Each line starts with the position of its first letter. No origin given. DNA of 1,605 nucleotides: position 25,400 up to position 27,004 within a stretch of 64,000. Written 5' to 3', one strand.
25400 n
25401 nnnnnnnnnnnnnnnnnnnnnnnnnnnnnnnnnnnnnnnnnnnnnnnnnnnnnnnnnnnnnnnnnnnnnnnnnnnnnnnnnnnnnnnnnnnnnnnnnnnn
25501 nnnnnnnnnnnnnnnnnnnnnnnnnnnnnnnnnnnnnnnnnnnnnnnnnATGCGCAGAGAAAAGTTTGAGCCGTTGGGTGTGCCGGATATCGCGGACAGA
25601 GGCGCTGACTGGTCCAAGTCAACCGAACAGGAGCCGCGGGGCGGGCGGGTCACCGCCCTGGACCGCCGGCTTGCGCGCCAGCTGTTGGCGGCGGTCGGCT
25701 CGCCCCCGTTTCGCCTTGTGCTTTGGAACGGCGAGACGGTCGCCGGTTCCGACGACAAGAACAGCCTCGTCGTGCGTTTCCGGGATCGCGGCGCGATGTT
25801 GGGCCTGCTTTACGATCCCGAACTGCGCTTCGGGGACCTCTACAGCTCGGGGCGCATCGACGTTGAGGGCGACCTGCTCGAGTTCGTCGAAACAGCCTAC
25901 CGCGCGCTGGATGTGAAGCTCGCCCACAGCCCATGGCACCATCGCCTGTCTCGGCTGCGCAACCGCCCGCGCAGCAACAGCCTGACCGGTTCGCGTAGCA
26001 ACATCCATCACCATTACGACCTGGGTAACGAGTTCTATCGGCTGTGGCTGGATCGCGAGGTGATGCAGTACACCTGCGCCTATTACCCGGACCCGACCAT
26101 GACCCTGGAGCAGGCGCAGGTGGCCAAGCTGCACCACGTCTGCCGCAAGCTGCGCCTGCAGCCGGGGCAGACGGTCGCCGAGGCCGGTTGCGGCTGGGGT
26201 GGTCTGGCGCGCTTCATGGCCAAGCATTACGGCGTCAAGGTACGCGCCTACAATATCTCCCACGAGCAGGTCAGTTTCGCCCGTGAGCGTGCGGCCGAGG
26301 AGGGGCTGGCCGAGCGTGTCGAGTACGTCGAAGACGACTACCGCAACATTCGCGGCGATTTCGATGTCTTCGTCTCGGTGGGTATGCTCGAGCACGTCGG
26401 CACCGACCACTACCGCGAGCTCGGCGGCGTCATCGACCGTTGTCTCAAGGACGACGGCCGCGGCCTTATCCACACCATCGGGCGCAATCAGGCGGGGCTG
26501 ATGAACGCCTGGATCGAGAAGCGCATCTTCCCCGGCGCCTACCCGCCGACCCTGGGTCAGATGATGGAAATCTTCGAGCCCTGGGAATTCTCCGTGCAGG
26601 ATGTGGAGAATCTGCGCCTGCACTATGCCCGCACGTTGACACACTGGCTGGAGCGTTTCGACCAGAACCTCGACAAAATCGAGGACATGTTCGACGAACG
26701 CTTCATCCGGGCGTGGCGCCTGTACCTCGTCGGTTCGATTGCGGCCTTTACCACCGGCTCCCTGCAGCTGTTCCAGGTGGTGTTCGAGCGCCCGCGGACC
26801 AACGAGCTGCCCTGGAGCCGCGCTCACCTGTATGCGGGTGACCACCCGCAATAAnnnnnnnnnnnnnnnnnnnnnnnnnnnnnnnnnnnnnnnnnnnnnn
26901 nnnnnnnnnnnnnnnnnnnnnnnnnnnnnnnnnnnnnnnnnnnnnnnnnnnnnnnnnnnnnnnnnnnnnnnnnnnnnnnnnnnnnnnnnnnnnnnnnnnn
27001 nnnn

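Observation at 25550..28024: Cfa-like methyltransferase plus FAD oxidoreductase pair: candidate mid-chain methyl-branched fatty acid (BfaB/BfaA-like) operon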

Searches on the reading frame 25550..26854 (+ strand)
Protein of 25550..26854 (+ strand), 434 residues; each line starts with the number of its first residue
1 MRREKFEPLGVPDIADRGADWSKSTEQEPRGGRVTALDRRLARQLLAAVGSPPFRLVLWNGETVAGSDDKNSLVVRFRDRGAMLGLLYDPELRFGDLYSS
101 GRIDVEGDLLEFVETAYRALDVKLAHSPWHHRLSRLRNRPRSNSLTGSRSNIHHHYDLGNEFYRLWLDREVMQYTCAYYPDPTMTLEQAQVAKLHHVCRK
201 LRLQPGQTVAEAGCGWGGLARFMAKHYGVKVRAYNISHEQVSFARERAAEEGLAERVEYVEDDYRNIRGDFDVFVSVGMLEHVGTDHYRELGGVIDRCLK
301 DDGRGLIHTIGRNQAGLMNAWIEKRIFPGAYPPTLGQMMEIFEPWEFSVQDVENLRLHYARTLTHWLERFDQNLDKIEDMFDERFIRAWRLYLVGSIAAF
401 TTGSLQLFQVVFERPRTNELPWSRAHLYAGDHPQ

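Call 3: search_protein_families(library=pfam, proteins=[window:25550-26854:+], max_evalue=0.01)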
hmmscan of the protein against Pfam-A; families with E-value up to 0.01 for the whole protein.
window:25550-26854:+ (434 aa): 9 families
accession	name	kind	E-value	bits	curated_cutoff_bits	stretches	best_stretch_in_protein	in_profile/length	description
PF02353.26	CMAS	-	9.5e-85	284.6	27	1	147-410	5-273/273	Mycolic acid cyclopropane synthetase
PF13649.12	Methyltransf_25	-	2.7e-14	54.1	27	1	209-303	1-97/97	Methyltransferase domain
PF08241.18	Methyltransf_11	-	6.5e-11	43.2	21.2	1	211-304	2-92/95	Methyltransferase domain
PF08242.18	Methyltransf_12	-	5.3e-09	37.1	30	1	211-304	2-97/98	Methyltransferase domain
PF25371.1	DUF7884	-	2.9e-08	34.3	27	1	43-122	3-84/90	Domain of unknown function (DUF7884)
PF13489.12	Methyltransf_23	-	3.2e-08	33.9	27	1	203-371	20-158/164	Methyltransferase domain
PF13847.12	Methyltransf_31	-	2.4e-06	27.8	27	1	205-311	3-113/145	Methyltransferase domain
PF05175.20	MTS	-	3.9e-05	23.8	23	1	202-275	28-103/170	Methyltransferase small domain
PF13679.12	Methyltransf_32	-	0.0062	16.9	27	1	190-265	5-90/143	Methyltransferase domain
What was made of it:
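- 25550..26854 (+): tmpB orthologue: CFA-synthase-family SAM-dependent methyltransferase, 434 aa, with an N-terminal lipid-binding-type domain (DUF7884) and a CMAS catalytic domain. Pfam CMAS 9.5e-85 and DUF7884 (call 3).
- Checked: Pfam gives CMAS at E 9.5e-85 plus the CFA-synthase N-terminal domain DUF7884 (call 3).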

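Call 4: search_protein_families(library=ncbifam, proteins=[window:25550-26854:+], max_evalue=0.01)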
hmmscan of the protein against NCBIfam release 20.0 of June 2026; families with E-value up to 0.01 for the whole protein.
window:25550-26854:+ (434 aa): 21 families
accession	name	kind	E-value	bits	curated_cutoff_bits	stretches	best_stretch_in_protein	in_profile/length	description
NF053839.1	CPFASynBruc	equivalog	7.4e-102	341.4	600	1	61-427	25-396/410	cyclopropane fatty acid synthase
NF040703.1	cyclopro_CfaB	exception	9.9e-87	291.3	650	1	53-428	15-393/393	C17 cyclopropane fatty acid synthase CfaB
NF008686.0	PRK11705.1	equivalog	1.1e-85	288.1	400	1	75-415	39-373/383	cyclopropane fatty acyl phospholipid synthase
NF040660.1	mycolic_MTase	equivalog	1.2e-42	146.5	390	1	150-411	6-280/283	cyclopropane mycolic acid synthase family methyltransferase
TIGR02021.1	BchM-ChlM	equivalog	5.3e-12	45.6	158.9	1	203-283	52-131/218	magnesium protoporphyrin IX methyltransferase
NF043040.1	corrin_prot_MT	hypoth_equivalog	4.3e-11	42.7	180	1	191-307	27-147/216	corrinoid protein-associated methyltransferase CpaM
TIGR01983.1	UbiG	equivalog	2.4e-10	40.1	102.95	1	206-319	50-163/228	bifunctional 2-polyprenyl-6-hydroxyphenol methylase/3-demethylubiquinol 3-O-methyltransferase UbiG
NF041943.1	GPPMT_Stmyces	equivalog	2.1e-09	37.7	400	1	151-260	27-132/272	geranyl diphosphate 2-C-methyltransferase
NF041675.1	sarc_dimgly_tmase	equivalog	4.5e-09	36.6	550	1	179-304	39-166/278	sarcosine/dimethylglycine N-methyltransferase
NF000337.1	erm_SHROVE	exception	0.00011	21.6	320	1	192-281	15-100/248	ErmE/ErmH/ErmO/ErmR family 23S rRNA (adenine(2058)-N(6))-methyltransferase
TIGR01934.1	MenG_MenH_UbiE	subfamily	0.00046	19.6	158.35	1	196-267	30-100/223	ubiquinone/menaquinone biosynthesis methyltransferase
NF053511.1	tRNA_U34_MnmM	equivalog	0.00062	19.4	135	1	191-268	3-82/183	tRNA 5-(aminomethyl)-2-thiouridylate-methyltransferase MnmM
NF011529.0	PRK14968.1-3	equivalog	0.0011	18.5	162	1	203-275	32-103/198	putative methyltransferase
NF045667.1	MTase_DVU1556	equivalog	0.0012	18.4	155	1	198-250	15-67/213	DVU_1556 family methyltransferase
NF008264.0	PRK11036.1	equivalog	0.0014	18.1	366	1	197-277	37-115/261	tRNA uridine 5-oxyacetic acid(34) methyltransferase CmoM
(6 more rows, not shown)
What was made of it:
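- Closest known: Archaeal geranylgeranyl reductases. Different: All isoprenoid-reductase equivalog cutoffs are missed (call 4).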

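Call 5: search_solved_structures(query=window:25550-26854:+, max_evalue=1e-10)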
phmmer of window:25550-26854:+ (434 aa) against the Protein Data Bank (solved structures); distinct sequences matched with E-value up to 1e-10: 16.
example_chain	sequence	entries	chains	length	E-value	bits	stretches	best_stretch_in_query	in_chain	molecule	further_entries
7qos_A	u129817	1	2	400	7e-79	268.7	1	73-421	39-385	Cyclopropane-fatty-acyl-phospholipid synthase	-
5z9o_A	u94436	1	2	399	3.6e-77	263.1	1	43-431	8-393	Cyclopropane-fatty-acyl-phospholipid synthase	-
6bqc_A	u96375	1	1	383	6.7e-59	202.9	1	143-420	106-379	Cyclopropane-fatty-acyl-phospholipid synthase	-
1l1e_A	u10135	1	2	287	2.8e-37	131.6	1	144-413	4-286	mycolic acid synthase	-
1tpy_A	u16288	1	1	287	1.7e-34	122.4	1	143-409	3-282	methoxy mycolic acid synthase 2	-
1kp9_A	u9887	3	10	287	2e-33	118.9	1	149-409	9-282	CYCLOPROPANE-FATTY-ACYL-PHOSPHOLIPID SYNTHASE 1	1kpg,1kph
7l9u_A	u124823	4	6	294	2.4e-32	115.3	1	154-404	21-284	S-adenosylmethionine-dependent methyltransferase UmaA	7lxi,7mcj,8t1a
2fk7_A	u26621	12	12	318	6.2e-28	100.8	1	132-415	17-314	methoxy mycolic acid synthase 4 | Hydroxymycolate synthase MmaA4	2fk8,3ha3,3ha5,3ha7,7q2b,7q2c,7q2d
8raq_A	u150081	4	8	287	5e-27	97.8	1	155-410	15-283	Mycolic acid methyltransferase MmaA1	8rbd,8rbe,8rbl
1kpi_A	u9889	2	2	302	9.6e-26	93.6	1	152-378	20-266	CYCLOPROPANE-FATTY-ACYL-PHOSPHOLIPID SYNTHASE 2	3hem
6gkv_A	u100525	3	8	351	7.6e-16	61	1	155-383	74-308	Coclaurine N-methyltransferase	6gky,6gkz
5kn4_A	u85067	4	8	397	1.1e-12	50.6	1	170-404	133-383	Pavine N-methyltransferase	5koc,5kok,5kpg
9whw_B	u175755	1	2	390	6e-12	48.1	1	150-380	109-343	N-methyltransferase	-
5kpc_A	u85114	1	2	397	1.8e-11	46.6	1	170-404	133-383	Pavine N-methyltransferase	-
9we4_B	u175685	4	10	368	3.8e-11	45.5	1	157-313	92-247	N-methyltransferase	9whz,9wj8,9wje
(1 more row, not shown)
